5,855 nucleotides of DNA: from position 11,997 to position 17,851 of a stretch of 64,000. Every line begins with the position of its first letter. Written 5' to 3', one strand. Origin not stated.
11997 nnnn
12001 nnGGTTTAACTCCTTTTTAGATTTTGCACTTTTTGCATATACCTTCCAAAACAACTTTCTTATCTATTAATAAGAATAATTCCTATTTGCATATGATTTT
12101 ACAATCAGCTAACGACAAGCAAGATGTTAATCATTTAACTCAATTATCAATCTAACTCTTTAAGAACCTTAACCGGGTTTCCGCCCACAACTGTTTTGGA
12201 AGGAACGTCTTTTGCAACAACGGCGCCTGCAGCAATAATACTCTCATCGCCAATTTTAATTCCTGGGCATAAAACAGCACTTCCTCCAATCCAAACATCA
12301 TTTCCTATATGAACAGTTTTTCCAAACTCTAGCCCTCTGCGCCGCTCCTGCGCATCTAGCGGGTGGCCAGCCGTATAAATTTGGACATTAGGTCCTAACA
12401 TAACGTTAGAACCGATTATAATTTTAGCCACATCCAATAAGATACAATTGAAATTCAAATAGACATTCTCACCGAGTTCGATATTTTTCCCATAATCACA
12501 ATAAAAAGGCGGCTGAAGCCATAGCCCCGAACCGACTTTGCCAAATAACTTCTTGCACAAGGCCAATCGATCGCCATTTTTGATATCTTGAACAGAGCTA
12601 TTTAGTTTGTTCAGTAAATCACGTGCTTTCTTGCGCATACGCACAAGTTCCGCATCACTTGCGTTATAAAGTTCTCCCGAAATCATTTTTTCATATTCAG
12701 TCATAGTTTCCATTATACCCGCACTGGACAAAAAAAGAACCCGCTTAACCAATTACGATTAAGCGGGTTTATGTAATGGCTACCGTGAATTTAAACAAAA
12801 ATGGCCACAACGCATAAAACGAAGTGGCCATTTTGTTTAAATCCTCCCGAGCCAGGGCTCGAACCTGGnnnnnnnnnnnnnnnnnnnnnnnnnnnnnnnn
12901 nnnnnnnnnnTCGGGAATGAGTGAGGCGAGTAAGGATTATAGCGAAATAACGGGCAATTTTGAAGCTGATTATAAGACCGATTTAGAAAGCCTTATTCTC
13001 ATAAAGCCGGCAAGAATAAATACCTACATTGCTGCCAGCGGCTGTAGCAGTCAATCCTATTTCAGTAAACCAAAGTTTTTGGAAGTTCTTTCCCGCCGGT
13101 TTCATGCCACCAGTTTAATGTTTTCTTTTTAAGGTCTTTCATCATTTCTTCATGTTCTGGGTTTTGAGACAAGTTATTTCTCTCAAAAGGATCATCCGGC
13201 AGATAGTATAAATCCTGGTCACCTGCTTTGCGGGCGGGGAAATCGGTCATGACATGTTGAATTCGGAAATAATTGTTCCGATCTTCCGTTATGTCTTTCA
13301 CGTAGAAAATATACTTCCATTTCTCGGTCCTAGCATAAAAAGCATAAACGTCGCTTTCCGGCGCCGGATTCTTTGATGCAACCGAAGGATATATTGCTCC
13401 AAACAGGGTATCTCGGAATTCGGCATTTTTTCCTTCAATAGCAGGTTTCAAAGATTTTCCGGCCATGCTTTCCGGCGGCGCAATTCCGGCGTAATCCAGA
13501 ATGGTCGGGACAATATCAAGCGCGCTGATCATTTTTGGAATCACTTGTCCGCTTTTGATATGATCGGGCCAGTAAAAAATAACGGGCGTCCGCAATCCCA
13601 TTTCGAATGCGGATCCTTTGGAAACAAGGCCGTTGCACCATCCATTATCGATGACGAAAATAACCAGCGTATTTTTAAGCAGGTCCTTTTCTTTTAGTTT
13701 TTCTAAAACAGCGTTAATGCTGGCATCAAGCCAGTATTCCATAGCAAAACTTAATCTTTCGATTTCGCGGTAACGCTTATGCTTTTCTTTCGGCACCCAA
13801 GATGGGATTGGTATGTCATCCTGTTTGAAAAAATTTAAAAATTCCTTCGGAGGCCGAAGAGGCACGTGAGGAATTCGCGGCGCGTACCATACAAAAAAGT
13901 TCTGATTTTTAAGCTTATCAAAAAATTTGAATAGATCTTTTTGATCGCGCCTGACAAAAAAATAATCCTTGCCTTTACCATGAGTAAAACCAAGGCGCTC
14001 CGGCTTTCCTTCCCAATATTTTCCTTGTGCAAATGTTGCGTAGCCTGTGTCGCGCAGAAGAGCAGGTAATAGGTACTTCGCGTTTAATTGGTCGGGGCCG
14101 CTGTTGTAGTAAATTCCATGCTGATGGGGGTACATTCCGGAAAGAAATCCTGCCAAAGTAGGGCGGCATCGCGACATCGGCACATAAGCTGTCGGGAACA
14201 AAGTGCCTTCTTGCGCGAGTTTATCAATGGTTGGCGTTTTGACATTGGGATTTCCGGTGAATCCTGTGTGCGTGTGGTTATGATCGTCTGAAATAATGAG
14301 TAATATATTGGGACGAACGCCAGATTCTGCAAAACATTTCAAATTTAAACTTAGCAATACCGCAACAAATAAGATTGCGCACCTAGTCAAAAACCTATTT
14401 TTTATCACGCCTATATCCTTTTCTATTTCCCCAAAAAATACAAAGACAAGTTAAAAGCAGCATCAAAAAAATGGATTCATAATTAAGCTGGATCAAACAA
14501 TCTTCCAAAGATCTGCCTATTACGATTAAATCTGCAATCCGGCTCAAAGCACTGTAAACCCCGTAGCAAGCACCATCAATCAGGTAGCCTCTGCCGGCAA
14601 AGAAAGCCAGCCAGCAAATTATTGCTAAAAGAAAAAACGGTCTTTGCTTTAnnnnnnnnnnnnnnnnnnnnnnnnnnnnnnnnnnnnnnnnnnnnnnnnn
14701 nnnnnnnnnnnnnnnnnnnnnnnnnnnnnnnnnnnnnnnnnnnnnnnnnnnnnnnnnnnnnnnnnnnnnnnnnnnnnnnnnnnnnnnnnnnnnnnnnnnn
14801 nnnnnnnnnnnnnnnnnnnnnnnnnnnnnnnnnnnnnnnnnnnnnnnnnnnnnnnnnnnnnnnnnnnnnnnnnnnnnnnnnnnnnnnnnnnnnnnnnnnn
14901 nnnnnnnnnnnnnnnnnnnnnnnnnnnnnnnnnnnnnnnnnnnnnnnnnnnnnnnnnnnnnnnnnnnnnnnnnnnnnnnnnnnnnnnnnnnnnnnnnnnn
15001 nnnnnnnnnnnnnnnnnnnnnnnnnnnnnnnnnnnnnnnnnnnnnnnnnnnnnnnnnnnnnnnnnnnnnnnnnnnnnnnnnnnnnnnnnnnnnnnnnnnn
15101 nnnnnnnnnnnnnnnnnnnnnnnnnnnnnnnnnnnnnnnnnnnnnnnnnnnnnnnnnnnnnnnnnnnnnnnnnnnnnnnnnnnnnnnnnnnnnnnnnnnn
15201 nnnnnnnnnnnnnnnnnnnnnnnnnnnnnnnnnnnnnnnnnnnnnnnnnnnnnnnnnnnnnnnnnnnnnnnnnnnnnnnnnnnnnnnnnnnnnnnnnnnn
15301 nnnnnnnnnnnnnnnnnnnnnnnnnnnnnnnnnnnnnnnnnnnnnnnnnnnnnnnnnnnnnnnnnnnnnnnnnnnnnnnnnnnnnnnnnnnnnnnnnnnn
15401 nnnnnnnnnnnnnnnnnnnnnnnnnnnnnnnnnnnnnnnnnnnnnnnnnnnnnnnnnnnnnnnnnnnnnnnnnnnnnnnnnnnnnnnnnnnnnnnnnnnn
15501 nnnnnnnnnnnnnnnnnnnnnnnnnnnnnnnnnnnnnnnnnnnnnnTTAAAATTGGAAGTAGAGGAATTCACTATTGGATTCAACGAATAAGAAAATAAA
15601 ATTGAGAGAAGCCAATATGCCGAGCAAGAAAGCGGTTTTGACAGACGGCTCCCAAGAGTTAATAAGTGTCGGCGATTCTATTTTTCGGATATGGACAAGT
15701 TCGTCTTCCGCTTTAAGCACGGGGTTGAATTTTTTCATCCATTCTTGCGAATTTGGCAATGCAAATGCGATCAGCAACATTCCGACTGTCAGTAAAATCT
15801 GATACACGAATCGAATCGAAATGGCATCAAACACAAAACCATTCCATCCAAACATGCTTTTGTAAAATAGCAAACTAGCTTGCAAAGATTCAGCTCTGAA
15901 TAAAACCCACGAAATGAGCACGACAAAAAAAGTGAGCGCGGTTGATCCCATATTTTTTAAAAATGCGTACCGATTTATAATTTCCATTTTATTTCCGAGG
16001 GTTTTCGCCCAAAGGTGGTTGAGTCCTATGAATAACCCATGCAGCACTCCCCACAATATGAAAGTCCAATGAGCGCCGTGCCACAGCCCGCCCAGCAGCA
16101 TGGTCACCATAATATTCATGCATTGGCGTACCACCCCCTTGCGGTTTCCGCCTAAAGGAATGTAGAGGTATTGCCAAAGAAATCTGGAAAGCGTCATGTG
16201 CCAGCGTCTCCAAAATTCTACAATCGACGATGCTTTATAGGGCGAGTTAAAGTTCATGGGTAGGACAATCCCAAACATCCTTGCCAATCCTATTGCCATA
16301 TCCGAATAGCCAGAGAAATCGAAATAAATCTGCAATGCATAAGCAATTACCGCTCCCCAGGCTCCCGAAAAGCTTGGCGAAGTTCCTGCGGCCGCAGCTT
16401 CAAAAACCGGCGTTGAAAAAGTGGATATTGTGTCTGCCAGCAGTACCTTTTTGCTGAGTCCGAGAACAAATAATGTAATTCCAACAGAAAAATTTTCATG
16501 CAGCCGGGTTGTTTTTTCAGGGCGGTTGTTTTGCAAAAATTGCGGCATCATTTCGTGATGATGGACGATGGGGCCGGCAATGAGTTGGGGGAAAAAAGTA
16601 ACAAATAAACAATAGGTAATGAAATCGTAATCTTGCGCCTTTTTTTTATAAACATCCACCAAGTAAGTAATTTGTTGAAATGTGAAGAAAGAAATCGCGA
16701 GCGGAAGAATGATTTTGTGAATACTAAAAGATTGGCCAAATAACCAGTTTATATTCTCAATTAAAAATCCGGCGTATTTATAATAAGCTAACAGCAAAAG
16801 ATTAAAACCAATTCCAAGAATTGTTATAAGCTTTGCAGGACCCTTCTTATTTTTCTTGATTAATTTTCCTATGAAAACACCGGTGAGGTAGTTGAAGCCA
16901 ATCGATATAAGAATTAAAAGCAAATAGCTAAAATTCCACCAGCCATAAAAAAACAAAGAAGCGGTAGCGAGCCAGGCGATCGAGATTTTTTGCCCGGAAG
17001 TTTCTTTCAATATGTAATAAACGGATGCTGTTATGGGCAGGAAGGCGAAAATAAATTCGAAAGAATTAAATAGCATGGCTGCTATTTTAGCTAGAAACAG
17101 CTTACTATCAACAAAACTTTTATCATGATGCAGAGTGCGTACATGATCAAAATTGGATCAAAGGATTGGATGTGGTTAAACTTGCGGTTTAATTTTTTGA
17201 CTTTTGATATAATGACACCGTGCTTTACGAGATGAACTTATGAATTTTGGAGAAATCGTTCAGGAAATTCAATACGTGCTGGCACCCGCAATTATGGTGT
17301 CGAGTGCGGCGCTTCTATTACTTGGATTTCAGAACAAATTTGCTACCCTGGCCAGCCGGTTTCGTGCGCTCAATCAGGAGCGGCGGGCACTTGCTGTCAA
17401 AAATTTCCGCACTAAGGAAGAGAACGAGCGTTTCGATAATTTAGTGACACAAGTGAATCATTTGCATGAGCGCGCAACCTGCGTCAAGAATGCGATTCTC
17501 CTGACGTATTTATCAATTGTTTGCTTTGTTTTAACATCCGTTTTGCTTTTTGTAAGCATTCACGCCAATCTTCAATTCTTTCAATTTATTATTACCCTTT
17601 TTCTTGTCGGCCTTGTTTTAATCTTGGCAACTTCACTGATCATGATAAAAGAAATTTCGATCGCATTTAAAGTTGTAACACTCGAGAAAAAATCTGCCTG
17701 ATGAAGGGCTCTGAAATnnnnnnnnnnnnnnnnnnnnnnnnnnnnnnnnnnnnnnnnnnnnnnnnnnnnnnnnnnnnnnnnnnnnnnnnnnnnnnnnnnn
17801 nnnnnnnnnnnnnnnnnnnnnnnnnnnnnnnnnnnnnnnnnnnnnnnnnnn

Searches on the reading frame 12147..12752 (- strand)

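Call 73: search_protein_families(library=pfam, proteins=[window:12147-12752:-], max_evalue=0.001)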
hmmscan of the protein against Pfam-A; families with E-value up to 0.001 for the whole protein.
window:12147-12752:- (201 aa): 4 families
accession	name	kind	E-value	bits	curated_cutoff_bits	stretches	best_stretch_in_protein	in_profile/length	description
PF12464.13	Mac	-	7.7e-17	61.7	22.1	1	22-74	1-53/53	Maltose acetyltransferase hexapeptide capping motif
PF00132.30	Hexapep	-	5.6e-15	54.7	27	1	147-181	2-36/36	Bacterial transferase hexapeptide (six repeats)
PF14602.12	Hexapep_2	-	7.8e-09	35.6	27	1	147-179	2-32/34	Hexapeptide repeat of succinyl-transferase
PF25084.1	LbH_EIF2B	-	0.00046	20.6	54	0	146-183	61-97/105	EIF2B subunit epsilon LbH domain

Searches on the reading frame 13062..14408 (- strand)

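Call 22: search_protein_families(library=ncbifam, proteins=[window:13062-14408:-], max_evalue=0.00001)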
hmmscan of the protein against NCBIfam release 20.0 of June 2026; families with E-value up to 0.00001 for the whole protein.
window:13062-14408:- (448 aa): 6 families
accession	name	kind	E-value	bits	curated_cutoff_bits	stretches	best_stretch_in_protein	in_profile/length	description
NF010322.0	PRK13759.1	equivalog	2.3e-48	164.9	481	2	167-375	198-421/486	arylsulfatase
TIGR03417.1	chol_sulfatase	equivalog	1.3e-31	110.1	433.45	2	211-330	246-370/500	choline-sulfatase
NF052527.1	Mn_arylsulf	exception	5.5e-25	88.2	850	2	32-155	1-127/479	manganese-dependent arylsulfatase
NF045661.1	HdlasePehA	equivalog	1.4e-24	86.6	900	2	227-434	291-485/506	phosphoric/sulfuric ester hydrolase PehA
NF051873.1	AlkPhosPhoY32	equivalog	6.9e-07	28.1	1000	0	262-319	482-537/539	alkaline phosphatase PhoY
NF038282.1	LapC_YejM_PbgA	exception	1.8e-06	26.6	825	1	224-304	418-497/584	LPS biosynthesis-modulating metalloenzyme YejM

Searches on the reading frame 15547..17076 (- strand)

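Call 22: search_protein_families(library=ncbifam, proteins=[window:15547-17076:-], max_evalue=0.00001)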
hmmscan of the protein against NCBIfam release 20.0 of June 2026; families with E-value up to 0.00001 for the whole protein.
window:15547-17076:- (509 aa): 1 family
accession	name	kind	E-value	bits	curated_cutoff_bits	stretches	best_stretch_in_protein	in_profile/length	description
TIGR04091.1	LTA_dltB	equivalog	4.3e-49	167.7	375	1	10-394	8-377/380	D-alanyl-lipoteichoic acid biosynthesis protein DltB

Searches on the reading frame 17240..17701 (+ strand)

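Call 73: search_protein_families(library=pfam, proteins=[window:17240-17701:+], max_evalue=0.001)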
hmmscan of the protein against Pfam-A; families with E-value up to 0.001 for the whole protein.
window:17240-17701:+ (153 aa): 1 family
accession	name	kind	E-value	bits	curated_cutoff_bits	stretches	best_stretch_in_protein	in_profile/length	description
PF11026.13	DUF2721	-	1.4e-22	80.4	28.3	1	14-146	2-127/129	Protein of unknown function (DUF2721)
